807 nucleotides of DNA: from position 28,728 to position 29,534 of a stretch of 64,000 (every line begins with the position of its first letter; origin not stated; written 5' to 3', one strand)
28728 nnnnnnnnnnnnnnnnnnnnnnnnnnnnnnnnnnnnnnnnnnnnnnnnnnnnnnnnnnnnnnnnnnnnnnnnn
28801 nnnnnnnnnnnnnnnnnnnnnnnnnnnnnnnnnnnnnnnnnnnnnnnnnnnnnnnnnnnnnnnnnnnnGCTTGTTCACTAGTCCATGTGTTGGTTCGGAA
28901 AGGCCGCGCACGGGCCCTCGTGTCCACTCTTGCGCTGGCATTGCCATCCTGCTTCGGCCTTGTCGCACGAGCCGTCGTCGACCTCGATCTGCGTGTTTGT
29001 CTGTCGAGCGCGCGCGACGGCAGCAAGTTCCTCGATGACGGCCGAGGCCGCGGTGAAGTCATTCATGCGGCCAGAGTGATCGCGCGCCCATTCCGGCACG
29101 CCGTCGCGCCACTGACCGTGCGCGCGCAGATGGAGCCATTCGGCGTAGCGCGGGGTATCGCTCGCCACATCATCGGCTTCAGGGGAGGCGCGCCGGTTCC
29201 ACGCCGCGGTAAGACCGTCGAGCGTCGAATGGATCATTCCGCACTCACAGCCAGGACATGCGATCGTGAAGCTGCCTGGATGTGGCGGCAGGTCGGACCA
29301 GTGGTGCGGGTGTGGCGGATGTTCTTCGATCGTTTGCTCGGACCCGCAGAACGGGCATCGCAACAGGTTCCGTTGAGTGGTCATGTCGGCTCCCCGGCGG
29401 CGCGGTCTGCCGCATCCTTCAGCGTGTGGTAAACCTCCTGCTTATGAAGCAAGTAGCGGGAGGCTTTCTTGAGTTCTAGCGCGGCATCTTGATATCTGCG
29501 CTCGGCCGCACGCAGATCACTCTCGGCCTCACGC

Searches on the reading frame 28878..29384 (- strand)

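Call 20: search_protein_families(library=phrogs, proteins=[window:28878-29384:-], max_evalue=0.001)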
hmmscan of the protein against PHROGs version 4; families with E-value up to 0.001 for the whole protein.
window:28878-29384:- (168 aa): 1 family
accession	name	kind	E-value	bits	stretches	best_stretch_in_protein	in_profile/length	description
phrog_599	-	moron, auxiliary metabolic gene and host takeover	2.1e-09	38.9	1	1-85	68-146/262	Lar-like restriction alleviation protein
